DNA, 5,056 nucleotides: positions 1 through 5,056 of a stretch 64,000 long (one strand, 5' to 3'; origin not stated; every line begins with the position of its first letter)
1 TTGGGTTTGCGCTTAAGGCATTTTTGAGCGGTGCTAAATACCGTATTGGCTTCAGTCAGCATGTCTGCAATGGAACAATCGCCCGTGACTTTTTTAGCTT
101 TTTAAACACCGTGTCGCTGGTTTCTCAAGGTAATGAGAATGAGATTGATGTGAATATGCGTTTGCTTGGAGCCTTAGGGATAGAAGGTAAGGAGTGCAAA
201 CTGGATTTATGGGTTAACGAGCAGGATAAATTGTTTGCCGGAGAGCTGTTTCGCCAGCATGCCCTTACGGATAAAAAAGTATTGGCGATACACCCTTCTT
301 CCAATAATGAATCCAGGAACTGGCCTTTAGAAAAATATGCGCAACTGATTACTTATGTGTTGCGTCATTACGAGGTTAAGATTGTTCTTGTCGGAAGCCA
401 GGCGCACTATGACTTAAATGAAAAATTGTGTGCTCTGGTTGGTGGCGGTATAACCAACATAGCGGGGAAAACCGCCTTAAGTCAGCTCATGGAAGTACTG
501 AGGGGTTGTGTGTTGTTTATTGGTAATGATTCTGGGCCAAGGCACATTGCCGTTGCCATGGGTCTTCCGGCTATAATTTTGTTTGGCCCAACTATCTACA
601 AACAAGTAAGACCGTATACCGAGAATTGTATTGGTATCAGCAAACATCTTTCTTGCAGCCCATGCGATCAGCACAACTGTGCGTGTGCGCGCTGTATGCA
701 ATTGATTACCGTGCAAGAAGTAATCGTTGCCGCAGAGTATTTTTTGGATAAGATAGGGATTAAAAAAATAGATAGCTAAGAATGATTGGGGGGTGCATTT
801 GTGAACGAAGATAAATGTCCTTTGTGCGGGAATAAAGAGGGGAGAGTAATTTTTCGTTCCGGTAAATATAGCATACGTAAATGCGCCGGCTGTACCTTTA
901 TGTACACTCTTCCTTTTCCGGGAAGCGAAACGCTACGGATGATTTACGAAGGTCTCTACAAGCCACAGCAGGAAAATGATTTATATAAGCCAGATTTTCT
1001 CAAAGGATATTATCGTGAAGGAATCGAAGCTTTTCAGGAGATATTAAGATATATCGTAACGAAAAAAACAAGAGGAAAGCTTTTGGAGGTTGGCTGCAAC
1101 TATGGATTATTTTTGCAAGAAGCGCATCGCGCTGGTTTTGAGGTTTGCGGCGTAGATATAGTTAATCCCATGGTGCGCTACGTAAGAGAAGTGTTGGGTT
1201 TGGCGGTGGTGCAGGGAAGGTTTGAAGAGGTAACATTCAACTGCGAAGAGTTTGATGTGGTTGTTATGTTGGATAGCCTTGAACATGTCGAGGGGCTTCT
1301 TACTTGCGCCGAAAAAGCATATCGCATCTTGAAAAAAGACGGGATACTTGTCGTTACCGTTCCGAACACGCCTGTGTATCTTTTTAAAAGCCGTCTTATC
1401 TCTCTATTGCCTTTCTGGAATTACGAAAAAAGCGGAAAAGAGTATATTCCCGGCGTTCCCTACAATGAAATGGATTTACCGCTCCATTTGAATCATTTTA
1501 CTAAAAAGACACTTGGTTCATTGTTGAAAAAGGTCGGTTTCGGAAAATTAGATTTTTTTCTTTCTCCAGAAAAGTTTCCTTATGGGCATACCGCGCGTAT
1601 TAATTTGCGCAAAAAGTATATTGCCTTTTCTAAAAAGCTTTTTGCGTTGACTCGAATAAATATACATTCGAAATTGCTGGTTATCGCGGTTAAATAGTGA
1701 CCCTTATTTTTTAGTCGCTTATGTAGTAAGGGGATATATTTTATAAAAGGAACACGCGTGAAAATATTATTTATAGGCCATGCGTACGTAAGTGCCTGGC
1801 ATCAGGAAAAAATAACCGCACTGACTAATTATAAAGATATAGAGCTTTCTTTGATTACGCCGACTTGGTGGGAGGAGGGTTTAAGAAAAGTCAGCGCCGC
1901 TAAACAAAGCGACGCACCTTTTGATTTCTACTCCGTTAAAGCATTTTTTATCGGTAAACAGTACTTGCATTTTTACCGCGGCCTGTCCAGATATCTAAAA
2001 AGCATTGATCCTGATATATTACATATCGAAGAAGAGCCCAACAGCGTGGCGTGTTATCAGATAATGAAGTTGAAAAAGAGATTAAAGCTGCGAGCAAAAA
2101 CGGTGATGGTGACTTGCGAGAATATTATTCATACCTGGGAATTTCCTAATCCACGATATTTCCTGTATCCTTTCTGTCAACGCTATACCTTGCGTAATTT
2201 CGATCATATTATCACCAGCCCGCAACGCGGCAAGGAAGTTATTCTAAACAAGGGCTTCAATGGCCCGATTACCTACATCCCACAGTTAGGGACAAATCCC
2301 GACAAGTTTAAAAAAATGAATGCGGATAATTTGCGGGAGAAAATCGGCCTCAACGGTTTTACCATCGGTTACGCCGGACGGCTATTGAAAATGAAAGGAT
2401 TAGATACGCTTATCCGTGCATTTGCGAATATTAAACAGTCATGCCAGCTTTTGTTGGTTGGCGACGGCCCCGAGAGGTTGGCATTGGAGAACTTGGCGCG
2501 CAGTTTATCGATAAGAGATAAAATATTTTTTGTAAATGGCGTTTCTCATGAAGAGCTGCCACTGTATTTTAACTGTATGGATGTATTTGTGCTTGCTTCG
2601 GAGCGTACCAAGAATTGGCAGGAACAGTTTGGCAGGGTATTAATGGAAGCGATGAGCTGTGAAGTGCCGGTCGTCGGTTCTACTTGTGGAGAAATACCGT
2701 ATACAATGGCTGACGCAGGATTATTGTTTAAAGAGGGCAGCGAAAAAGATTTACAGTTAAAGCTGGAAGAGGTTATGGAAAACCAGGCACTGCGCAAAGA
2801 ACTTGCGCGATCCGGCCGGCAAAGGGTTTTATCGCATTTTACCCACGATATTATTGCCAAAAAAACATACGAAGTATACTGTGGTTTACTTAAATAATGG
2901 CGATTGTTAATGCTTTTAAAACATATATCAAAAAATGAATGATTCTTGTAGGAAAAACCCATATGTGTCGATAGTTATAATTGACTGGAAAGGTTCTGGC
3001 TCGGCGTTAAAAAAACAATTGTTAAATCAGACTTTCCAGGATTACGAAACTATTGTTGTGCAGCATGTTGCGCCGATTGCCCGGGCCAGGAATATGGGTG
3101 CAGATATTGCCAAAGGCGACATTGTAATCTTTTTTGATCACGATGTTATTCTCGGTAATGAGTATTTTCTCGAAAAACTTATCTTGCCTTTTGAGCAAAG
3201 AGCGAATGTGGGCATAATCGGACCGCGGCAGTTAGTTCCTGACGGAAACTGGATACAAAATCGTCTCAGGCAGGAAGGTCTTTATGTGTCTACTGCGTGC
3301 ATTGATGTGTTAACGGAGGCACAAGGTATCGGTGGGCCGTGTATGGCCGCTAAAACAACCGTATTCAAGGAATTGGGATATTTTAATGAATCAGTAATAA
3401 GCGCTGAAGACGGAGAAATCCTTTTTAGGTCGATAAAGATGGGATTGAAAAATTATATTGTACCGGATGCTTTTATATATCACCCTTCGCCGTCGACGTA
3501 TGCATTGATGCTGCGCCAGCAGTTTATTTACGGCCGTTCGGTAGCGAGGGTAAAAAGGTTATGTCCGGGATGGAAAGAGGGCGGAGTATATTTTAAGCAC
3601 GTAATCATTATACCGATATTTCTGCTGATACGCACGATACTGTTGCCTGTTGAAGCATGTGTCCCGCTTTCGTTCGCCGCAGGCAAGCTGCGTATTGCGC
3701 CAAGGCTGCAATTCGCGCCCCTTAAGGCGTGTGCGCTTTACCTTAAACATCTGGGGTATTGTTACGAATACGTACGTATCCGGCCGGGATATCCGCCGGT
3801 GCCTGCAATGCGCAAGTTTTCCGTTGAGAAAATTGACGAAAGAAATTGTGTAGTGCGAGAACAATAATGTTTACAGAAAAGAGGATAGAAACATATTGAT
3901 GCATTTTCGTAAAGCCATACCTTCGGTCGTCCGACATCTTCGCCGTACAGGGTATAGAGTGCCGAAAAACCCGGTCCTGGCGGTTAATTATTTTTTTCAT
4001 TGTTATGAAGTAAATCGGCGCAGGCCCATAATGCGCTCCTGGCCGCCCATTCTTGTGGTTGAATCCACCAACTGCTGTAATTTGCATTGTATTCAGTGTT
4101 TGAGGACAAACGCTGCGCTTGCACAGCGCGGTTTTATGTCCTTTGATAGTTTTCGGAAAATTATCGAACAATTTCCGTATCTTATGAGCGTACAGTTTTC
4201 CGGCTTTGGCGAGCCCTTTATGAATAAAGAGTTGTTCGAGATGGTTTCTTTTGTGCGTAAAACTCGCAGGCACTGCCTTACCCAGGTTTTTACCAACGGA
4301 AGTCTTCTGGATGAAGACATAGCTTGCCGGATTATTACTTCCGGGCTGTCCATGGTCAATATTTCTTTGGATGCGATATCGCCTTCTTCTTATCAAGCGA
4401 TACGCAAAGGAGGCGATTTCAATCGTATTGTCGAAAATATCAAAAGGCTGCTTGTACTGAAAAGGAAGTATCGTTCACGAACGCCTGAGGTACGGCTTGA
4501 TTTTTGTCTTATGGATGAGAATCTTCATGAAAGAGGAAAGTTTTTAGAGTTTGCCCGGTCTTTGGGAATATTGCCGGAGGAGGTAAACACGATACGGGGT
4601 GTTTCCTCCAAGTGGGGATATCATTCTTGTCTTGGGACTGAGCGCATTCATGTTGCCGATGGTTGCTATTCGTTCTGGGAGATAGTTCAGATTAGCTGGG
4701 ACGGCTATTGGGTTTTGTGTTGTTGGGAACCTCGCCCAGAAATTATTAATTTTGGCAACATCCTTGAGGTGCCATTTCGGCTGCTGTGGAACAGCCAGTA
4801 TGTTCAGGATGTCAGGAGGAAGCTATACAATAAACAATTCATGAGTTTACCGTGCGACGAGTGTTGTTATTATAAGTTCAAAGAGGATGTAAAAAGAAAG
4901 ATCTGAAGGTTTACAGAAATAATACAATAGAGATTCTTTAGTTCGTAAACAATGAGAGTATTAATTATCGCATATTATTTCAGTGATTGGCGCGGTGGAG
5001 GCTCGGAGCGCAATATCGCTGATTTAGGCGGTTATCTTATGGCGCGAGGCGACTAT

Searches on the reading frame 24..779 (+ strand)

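Call 87: search_protein_families(library=pfam, proteins=[window:24-779:+], max_evalue=0.0001)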
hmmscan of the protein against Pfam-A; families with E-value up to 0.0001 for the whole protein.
window:24-779:+ (251 aa): 1 family
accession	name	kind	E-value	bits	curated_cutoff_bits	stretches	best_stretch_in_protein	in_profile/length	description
PF01075.23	Glyco_transf_9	-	4e-33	115.2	22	1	5-220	35-242/247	Glycosyltransferase family 9 (heptosyltransferase)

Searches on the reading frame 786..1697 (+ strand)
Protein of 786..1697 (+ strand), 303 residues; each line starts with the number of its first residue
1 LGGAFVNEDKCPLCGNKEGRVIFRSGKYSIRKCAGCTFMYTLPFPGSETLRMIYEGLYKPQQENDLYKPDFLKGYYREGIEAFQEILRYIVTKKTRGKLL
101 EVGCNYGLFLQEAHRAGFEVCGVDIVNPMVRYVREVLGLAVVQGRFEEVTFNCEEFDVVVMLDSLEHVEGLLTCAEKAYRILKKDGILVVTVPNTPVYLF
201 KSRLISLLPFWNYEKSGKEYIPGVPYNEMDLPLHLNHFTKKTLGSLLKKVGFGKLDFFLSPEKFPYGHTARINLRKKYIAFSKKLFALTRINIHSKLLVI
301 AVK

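Call 87: search_protein_families(library=pfam, proteins=[window:786-1697:+], max_evalue=0.0001)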
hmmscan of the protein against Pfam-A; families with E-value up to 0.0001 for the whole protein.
window:786-1697:+ (303 aa): 5 families
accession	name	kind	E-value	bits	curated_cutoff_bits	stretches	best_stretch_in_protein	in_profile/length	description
PF13489.12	Methyltransf_23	-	9.4e-21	74.7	27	1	83-252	10-159/164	Methyltransferase domain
PF08241.18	Methyltransf_11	-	6.4e-17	62.4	21.2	1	100-190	1-95/95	Methyltransferase domain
PF13649.12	Methyltransf_25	-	7.1e-13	49.5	27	1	100-186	2-97/97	Methyltransferase domain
PF08242.18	Methyltransf_12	-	2.8e-10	41.2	30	1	100-188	1-98/98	Methyltransferase domain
PF13847.12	Methyltransf_31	-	8.8e-09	35.6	27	1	97-194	5-113/145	Methyltransferase domain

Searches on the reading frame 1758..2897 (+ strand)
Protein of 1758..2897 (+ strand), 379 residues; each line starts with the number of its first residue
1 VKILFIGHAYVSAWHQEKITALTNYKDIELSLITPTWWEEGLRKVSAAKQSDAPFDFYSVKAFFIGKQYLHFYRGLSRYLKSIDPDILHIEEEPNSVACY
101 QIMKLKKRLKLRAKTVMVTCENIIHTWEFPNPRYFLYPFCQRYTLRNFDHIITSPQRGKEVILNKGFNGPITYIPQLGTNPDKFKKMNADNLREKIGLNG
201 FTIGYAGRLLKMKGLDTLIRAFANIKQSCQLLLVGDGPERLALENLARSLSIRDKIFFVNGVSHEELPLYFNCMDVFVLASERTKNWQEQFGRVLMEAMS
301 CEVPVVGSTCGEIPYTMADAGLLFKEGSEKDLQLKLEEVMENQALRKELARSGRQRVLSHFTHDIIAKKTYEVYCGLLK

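Call 87: search_protein_families(library=pfam, proteins=[window:1758-2897:+], max_evalue=0.0001)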
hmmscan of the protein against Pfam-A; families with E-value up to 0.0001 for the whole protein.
window:1758-2897:+ (379 aa): 5 families
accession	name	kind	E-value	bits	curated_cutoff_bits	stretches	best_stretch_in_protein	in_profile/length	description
PF00534.26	Glycos_transf_1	-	4.2e-35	121.2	26.4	1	195-356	8-172/172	Glycosyl transferases group 1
PF13692.12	Glyco_trans_1_4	-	6e-27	95.1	27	1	201-342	2-142/142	Glycosyl transferases group 1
PF13524.12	Glyco_trans_1_2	-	4.2e-07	30.5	25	1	255-365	28-137/144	Glycosyl transferase-like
PF13579.12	Glyco_trans_4_4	-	1.9e-05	25.5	29.7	1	68-175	55-156/158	Glycosyl transferase 4-like domain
PF13439.12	Glyco_transf_4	-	3.2e-05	24.4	28.5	1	65-175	53-163/170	Glycosyltransferase Family 4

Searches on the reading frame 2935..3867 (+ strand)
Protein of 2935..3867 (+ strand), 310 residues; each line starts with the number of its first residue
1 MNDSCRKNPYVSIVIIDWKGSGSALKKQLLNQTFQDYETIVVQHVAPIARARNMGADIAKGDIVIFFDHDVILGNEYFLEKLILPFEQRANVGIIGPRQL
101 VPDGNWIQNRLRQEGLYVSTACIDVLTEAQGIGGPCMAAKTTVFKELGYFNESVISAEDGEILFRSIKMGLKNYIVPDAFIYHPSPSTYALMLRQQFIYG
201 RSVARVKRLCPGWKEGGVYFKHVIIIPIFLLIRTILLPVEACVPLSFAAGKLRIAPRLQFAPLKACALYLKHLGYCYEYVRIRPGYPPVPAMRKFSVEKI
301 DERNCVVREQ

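Call 87: search_protein_families(library=pfam, proteins=[window:2935-3867:+], max_evalue=0.0001)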
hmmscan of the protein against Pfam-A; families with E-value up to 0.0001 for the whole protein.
window:2935-3867:+ (310 aa): 3 families
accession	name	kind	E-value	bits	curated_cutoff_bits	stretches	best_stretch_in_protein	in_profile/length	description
PF00535.33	Glycos_transf_2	-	6.6e-09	36.4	23.3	1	48-117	66-137/168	Glycosyl transferase family 2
PF13641.12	Glyco_tranf_2_3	-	1e-08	35.9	27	1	36-196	84-224/230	Glycosyltransferase like family 2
PF13712.12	Glyco_tranf_2_5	-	9e-08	32.5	27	1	36-112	29-108/210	Glycosyltransferase like family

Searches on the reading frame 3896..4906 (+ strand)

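Call 87: search_protein_families(library=pfam, proteins=[window:3896-4906:+], max_evalue=0.0001)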
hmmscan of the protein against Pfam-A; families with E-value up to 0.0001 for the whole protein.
window:3896-4906:+ (336 aa): 2 families
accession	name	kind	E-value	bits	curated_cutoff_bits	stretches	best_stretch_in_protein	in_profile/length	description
PF04055.27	Radical_SAM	-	2.5e-14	54.2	29.5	1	56-186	2-137/166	Radical SAM superfamily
PF13186.11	SPASM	-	1.5e-08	35.2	21.5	1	257-323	1-66/67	Iron-sulfur cluster-binding domain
